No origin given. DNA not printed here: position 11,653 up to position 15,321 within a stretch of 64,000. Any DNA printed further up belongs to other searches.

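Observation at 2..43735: Eleven SpoIIE/PP2C phosphatase genes in one co-directional 43.7-kb array, bracketed by two STAS genes with no kinase or sigma factor in view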

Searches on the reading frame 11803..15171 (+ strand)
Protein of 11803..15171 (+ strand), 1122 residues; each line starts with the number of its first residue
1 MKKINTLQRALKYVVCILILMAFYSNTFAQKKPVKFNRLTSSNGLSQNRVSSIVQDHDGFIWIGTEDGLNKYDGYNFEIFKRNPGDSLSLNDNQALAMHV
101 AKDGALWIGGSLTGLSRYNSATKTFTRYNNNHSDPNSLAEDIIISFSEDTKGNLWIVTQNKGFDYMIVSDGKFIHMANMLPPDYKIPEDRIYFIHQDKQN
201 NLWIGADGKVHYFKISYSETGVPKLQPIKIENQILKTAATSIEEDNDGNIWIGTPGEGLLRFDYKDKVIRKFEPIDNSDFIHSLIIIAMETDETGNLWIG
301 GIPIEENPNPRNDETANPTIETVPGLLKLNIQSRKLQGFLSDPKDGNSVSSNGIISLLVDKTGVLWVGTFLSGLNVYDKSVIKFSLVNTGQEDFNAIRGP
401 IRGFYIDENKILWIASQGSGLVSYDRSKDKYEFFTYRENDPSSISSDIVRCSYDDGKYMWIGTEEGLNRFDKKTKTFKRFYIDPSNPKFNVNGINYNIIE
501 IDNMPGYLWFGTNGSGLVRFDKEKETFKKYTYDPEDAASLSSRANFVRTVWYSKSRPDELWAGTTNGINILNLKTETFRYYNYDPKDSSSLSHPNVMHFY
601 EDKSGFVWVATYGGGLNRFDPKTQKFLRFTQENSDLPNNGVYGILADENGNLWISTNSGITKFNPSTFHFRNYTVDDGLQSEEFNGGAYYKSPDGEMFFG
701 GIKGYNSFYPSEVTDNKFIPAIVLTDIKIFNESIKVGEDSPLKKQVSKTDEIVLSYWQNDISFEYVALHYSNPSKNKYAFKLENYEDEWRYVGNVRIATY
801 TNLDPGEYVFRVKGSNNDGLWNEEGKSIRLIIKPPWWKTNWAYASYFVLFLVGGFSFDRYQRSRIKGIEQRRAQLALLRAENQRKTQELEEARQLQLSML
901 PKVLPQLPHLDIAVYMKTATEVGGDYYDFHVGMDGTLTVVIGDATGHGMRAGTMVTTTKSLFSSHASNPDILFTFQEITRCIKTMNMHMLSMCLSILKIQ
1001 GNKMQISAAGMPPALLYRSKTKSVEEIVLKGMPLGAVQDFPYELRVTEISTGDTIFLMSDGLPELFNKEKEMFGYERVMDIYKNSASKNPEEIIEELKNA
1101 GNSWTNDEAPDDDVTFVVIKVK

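Call 4: search_protein_families(library=pfam, proteins=[window:11803-15171:+], max_evalue=0.001)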
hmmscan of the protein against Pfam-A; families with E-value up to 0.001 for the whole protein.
window:11803-15171:+ (1122 aa): 5 families
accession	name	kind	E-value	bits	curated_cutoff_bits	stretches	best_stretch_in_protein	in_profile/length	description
PF07494.17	Reg_prop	-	1e-45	148.3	20.4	2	44-67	1-24/24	Two component regulator propeller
PF07228.17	SpoIIE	-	5.4e-34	118.3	25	1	934-1121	2-191/192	Stage II sporulation protein E (SpoIIE)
PF07495.19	Y_Y_Y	-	4.4e-18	65.4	26.6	1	770-833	2-65/65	Y_Y_Y domain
PF16819.11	DUF5074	-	3.5e-09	36.6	27.2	0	562-682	113-229/353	Domain of unknown function (DUF5074)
PF08450.18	SGL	-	4.7e-07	30.1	26.3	0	601-700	9-102/246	SMP-30/Gluconolactonase/LRE-like region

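Call 47: search_protein_families(library=ncbifam, proteins=[window:11803-15168:+], max_evalue=0.01)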
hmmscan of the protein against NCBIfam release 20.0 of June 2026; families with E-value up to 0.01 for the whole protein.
window:11803-15168:+ (1122 aa): 5 families
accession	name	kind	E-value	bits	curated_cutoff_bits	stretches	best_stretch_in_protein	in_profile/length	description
NF052228.1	T9SS_PorZ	equivalog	6.5e-37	127.4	260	4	505-667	490-663/757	type IX secretion system anionic LPS delivery protein PorZ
TIGR02865.1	spore_II_E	equivalog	2.5e-16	58.9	490.8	1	912-1121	556-763/764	stage II sporulation protein E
NF045505.1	RR_RssB_Pseudo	equivalog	3.5e-06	26.3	700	1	887-1079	154-354/394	two-component system response regulator RssB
NF038263.1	prot_phos_SiaA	equivalog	5.6e-06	25.2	700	1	868-1121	397-657/658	biofilm regulation protein phosphatase SiaA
TIGR04400.1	RK_trnsloc_Pase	equivalog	0.00012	21.2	200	1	887-1073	127-312/358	Arg-Lys translocation region protein phosphatase RktP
